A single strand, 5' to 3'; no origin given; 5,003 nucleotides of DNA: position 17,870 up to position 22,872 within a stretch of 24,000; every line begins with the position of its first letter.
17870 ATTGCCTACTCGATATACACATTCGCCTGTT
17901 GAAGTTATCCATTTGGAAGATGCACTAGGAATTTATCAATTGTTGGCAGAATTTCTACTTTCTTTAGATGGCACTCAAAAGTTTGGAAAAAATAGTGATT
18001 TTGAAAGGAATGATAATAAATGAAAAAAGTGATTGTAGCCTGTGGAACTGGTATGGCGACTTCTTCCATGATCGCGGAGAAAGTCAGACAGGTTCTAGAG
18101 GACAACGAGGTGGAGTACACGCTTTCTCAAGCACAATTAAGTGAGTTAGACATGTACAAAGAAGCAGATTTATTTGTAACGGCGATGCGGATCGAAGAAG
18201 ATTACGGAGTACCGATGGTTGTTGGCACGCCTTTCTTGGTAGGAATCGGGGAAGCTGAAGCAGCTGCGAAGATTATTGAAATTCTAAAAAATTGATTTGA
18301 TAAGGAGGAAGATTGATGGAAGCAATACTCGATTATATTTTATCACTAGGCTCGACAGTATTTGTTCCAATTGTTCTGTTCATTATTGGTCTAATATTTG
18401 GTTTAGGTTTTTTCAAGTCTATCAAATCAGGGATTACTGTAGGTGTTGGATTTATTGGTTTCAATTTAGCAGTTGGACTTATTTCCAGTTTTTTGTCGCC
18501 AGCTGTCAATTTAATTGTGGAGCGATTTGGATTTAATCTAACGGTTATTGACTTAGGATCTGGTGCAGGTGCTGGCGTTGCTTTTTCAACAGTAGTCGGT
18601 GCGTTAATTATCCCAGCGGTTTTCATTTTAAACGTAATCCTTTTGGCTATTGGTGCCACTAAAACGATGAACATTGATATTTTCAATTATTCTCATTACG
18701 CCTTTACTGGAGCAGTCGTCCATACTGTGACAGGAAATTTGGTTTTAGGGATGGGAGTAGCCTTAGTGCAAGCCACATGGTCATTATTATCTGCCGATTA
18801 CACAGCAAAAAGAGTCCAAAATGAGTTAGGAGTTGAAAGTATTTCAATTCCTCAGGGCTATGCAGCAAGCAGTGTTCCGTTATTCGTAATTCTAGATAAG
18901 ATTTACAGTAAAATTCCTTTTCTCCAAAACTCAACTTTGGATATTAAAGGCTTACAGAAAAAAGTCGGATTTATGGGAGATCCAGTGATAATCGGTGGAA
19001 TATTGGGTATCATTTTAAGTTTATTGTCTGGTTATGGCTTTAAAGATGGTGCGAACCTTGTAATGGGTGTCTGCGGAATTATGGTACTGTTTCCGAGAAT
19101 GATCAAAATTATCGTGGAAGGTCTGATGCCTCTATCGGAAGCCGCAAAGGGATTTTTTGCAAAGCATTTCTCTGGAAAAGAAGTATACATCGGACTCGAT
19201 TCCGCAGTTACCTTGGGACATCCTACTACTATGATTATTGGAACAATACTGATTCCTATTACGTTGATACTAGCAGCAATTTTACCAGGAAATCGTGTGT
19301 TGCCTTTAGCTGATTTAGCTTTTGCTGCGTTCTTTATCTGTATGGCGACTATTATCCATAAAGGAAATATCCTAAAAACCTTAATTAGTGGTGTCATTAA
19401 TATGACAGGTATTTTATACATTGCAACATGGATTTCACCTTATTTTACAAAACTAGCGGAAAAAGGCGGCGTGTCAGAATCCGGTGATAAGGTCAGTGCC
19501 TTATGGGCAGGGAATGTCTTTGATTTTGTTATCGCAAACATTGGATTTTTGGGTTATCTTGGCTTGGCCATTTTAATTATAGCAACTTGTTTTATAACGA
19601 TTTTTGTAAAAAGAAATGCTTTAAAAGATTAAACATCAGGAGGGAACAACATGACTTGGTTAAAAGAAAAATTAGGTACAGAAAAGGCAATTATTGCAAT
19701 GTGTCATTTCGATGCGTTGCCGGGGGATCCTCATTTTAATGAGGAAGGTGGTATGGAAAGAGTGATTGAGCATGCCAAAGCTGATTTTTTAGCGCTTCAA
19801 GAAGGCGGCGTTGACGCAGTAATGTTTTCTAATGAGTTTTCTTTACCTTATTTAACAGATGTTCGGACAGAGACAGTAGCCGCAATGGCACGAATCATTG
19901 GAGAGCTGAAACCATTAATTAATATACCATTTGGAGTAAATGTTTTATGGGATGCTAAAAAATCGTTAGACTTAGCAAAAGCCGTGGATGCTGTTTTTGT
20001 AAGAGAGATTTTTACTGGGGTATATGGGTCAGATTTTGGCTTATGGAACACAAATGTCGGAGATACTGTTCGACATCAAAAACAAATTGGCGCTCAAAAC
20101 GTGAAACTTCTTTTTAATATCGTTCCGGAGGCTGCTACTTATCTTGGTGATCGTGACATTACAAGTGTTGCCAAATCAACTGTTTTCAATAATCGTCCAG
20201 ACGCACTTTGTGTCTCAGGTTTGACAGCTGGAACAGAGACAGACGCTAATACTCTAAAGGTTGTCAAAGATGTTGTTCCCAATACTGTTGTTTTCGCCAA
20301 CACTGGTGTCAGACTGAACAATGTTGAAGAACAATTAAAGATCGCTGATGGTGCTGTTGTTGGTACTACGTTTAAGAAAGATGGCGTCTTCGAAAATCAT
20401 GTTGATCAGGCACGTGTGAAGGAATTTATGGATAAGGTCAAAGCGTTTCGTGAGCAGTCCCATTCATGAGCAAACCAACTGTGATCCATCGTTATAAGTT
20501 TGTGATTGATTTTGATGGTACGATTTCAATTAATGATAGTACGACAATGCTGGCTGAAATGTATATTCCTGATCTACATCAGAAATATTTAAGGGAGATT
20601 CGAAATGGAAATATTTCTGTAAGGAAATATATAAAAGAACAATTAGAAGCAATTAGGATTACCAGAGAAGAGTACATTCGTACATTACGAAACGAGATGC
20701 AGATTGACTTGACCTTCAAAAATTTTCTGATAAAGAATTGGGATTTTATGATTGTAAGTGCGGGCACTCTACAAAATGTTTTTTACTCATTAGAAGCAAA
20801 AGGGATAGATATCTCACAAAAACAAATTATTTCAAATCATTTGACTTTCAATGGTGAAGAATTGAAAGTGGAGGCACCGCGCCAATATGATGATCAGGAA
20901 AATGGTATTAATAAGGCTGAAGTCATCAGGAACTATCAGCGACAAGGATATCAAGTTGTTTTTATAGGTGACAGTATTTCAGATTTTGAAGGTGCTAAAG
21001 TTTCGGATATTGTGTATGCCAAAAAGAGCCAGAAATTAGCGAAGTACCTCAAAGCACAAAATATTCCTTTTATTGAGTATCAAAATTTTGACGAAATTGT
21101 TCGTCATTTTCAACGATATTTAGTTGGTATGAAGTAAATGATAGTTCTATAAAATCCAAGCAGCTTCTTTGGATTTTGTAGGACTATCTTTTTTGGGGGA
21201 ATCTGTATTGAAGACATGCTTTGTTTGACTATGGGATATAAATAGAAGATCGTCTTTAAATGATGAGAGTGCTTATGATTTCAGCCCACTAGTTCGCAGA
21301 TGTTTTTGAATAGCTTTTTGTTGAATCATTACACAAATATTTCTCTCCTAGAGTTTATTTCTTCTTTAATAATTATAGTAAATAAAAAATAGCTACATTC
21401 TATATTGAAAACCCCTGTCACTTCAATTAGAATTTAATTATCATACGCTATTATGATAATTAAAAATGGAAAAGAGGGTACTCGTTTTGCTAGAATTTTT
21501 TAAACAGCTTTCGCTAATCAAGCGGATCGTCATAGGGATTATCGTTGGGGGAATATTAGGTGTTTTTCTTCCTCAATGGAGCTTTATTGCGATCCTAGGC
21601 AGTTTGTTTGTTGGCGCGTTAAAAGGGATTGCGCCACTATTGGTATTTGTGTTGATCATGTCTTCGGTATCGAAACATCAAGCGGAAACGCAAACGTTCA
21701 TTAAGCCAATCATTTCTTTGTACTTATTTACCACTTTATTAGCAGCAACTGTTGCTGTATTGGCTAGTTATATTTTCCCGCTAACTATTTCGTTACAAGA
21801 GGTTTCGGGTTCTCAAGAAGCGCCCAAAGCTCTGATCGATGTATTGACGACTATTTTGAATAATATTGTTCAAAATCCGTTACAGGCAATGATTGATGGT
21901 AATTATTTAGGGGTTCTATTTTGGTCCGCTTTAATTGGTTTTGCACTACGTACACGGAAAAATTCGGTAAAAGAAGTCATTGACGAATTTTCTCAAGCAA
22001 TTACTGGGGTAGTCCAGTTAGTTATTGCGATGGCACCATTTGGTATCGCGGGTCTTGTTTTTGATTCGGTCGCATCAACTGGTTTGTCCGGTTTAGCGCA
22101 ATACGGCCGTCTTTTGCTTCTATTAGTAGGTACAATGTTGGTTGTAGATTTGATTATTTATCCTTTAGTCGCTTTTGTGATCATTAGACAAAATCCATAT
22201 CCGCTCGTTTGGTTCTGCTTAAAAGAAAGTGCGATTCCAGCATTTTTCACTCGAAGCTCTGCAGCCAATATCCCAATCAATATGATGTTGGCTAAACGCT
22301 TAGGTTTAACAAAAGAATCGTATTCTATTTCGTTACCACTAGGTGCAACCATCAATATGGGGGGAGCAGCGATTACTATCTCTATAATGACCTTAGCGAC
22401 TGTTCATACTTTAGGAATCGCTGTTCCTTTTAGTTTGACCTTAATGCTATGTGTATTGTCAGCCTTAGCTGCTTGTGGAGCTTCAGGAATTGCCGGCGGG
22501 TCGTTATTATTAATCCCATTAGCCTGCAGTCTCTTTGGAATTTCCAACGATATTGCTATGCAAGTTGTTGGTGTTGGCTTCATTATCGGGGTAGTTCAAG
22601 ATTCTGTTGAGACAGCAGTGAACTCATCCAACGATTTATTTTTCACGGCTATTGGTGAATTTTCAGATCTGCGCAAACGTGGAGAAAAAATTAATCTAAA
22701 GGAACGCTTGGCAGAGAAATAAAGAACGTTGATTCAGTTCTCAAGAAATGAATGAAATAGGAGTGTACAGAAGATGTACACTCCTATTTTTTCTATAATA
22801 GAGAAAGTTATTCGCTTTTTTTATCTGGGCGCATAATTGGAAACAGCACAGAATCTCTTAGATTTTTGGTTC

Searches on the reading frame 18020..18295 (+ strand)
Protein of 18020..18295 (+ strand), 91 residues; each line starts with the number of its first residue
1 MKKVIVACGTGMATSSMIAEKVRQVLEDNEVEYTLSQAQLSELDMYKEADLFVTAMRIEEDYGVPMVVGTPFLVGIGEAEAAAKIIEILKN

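Call 23: search_protein_families(library=pfam, proteins=[window:18020-18295:+])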
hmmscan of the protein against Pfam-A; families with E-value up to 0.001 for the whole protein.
window:18020-18295:+ (91 aa): 1 family
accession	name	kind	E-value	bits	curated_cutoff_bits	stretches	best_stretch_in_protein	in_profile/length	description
PF02302.22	PTS_IIB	-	1.4e-11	45.3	23.6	1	3-60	1-59/90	PTS system, Lactose/Cellobiose specific IIB subunit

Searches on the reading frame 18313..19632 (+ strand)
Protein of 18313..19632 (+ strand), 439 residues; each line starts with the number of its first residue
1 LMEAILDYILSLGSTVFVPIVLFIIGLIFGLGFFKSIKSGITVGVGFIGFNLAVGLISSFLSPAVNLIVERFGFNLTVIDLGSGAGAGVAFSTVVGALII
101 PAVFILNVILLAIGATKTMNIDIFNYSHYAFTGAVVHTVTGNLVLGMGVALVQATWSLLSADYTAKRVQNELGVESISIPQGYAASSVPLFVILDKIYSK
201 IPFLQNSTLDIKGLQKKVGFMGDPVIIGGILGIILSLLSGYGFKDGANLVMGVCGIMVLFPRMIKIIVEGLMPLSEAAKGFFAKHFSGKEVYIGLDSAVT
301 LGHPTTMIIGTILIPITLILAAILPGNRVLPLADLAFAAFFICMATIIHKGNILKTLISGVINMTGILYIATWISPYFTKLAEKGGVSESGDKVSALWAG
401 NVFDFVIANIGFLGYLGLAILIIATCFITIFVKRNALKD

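Call 23: search_protein_families(library=pfam, proteins=[window:18313-19632:+])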
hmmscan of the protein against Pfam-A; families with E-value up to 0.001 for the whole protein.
window:18313-19632:+ (439 aa): 1 family
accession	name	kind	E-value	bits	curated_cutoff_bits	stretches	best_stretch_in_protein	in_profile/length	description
PF03611.19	EIIC-GAT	-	2.2e-70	238.1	24.2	1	8-385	1-387/394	PTS system sugar-specific permease component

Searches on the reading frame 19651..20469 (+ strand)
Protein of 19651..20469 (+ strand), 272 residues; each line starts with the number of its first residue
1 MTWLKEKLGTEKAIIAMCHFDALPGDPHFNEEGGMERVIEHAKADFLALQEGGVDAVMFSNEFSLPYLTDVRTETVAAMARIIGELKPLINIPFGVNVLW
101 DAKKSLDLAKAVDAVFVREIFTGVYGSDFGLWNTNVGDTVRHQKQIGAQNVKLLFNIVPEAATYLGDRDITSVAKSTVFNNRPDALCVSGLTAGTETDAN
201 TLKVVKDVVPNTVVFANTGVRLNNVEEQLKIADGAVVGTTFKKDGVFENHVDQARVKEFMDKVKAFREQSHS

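Call 23: search_protein_families(library=pfam, proteins=[window:19651-20469:+])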
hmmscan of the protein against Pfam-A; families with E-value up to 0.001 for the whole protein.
window:19651-20469:+ (272 aa): 1 family
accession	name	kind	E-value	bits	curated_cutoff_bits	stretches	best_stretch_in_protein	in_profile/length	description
PF03437.21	BtpA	-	3.4e-94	315.5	30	1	10-264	1-253/254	BtpA family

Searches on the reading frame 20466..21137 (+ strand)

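Call 23: search_protein_families(library=pfam, proteins=[window:20466-21137:+])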
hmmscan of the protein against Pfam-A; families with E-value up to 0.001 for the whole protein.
window:20466-21137:+ (223 aa): 2 families
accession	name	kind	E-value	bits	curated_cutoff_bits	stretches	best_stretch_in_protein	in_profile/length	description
PF12710.13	HAD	-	3.4e-05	24.8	27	1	13-177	2-188/189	haloacid dehalogenase-like hydrolase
PF00702.32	Hydrolase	-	0.00018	22.4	26.4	0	146-179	156-189/191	haloacid dehalogenase-like hydrolase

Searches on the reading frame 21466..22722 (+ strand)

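Call 23: search_protein_families(library=pfam, proteins=[window:21466-22722:+])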
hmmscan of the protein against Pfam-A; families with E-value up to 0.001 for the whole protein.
window:21466-22722:+ (418 aa): 1 family
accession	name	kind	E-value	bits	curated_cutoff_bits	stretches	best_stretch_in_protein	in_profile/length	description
PF00375.23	SDF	-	5.7e-65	220.3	27.9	1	17-396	1-383/387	Sodium:dicarboxylate symporter family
